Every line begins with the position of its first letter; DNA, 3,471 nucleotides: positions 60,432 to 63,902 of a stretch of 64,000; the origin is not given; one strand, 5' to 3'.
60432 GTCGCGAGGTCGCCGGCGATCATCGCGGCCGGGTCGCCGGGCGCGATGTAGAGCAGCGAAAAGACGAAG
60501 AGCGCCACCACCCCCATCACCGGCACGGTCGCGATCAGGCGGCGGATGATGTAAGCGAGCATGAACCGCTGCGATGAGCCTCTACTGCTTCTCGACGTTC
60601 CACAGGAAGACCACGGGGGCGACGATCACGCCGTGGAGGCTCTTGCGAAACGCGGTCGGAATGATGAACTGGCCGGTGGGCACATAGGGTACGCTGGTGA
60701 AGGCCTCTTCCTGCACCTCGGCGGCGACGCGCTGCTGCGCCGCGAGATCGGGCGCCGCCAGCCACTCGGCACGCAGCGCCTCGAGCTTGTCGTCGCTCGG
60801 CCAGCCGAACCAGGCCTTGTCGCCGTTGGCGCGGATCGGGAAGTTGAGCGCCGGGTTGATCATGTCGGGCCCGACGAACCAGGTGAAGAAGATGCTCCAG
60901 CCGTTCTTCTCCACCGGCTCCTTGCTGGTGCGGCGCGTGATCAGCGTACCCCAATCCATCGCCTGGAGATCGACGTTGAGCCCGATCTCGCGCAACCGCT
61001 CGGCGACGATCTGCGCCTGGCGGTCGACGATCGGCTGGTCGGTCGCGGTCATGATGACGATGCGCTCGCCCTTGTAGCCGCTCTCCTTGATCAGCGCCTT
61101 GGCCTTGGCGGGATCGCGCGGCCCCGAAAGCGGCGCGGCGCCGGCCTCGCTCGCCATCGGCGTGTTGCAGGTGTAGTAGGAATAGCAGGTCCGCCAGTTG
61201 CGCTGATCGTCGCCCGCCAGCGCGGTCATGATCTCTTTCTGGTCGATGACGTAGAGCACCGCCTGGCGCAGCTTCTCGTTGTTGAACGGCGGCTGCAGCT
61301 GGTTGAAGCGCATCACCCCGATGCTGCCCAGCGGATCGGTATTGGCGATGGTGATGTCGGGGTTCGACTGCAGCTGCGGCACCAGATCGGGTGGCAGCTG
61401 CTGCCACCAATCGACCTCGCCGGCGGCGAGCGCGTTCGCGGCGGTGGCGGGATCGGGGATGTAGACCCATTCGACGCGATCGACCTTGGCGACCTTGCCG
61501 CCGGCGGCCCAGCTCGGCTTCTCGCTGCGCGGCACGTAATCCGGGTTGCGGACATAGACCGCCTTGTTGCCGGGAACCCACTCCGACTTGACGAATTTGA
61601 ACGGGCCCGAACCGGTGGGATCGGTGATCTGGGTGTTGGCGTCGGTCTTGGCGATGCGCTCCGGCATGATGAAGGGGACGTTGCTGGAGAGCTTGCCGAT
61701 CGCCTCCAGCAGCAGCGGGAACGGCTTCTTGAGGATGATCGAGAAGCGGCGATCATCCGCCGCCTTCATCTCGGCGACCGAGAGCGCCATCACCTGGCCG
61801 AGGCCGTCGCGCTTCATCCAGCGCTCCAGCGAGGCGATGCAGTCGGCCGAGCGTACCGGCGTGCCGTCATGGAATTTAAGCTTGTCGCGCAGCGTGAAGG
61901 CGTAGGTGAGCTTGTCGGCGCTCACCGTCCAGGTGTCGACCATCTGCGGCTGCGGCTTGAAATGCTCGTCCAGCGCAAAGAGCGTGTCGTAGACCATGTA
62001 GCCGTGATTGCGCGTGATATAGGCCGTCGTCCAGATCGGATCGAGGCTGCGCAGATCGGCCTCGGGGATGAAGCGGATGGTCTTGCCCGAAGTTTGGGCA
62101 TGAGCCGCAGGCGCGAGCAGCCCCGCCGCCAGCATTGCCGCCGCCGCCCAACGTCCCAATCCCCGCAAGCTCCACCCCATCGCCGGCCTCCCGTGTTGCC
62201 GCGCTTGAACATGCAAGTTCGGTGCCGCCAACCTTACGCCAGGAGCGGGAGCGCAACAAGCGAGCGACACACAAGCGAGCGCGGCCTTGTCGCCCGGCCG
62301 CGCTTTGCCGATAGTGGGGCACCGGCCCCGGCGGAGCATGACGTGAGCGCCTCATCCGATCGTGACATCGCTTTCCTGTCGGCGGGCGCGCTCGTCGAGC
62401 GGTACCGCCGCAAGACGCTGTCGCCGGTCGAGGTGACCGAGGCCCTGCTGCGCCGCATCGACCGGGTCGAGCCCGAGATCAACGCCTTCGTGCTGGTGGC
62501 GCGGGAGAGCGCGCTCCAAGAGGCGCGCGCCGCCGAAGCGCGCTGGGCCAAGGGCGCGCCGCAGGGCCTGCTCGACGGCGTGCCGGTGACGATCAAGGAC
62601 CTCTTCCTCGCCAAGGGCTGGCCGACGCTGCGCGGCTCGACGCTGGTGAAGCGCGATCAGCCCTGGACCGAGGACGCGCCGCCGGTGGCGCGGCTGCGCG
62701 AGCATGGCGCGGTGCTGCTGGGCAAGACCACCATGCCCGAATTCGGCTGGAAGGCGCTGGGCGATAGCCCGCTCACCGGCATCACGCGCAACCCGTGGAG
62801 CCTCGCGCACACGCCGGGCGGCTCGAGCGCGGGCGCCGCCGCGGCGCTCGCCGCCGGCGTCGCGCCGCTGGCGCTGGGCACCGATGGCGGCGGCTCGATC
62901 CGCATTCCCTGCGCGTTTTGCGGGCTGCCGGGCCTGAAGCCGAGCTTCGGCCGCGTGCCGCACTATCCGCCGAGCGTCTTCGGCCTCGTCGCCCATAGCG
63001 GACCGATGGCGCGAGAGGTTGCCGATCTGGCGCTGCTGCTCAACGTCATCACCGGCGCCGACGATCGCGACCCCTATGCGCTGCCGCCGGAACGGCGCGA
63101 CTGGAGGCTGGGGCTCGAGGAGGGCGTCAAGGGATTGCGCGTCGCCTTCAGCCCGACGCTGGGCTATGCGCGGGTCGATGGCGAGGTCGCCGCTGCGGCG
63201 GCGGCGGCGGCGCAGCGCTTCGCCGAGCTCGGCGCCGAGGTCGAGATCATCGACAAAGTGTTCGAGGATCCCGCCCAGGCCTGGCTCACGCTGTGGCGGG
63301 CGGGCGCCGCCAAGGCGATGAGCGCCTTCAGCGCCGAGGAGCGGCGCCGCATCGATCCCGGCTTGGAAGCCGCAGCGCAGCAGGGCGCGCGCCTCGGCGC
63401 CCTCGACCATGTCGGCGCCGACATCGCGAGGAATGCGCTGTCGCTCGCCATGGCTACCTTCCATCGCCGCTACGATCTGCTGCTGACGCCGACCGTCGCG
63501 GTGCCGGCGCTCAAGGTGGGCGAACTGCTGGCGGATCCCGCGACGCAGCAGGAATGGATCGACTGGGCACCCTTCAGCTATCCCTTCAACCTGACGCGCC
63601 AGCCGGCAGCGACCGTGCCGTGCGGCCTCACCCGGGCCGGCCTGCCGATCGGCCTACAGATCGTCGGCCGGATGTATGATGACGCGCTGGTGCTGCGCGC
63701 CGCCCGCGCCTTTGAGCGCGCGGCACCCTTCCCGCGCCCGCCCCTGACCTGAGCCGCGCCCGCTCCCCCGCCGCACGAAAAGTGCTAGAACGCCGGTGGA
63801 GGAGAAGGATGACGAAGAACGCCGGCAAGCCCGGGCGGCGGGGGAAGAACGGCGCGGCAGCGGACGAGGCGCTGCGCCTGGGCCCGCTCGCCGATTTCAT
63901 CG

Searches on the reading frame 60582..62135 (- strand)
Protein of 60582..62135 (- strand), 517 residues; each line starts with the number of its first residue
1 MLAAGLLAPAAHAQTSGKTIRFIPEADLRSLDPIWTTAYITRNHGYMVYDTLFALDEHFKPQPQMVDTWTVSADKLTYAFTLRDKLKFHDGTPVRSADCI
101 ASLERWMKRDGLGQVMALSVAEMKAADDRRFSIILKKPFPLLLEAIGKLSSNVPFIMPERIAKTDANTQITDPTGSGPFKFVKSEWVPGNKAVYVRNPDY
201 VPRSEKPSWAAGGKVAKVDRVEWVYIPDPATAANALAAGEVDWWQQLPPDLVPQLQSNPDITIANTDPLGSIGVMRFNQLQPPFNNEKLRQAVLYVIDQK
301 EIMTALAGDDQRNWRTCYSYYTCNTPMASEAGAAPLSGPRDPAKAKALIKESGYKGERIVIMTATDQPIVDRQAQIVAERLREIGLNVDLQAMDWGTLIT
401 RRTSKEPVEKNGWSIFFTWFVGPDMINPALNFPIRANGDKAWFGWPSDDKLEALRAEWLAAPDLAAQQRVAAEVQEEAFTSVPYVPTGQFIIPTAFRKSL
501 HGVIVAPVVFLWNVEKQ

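Call 47: search_protein_families(library=pfam, proteins=[window:60582-62135:-], max_evalue=0.001)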
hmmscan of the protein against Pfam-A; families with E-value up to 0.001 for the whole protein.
window:60582-62135:- (517 aa): 1 family
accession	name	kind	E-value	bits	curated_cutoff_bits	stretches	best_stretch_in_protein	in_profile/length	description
PF00496.27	SBP_bac_5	-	1.1e-80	272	32.4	1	60-423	1-349/368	Bacterial extracellular solute-binding proteins, family 5 Middle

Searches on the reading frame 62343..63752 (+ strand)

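Call 47: search_protein_families(library=pfam, proteins=[window:62343-63752:+], max_evalue=0.001)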
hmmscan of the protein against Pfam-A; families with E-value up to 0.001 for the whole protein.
window:62343-63752:+ (469 aa): 1 family
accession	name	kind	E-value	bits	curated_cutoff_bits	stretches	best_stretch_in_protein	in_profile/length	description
PF01425.27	Amidase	-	4.1e-104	349.5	27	1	30-451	1-445/445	Amidase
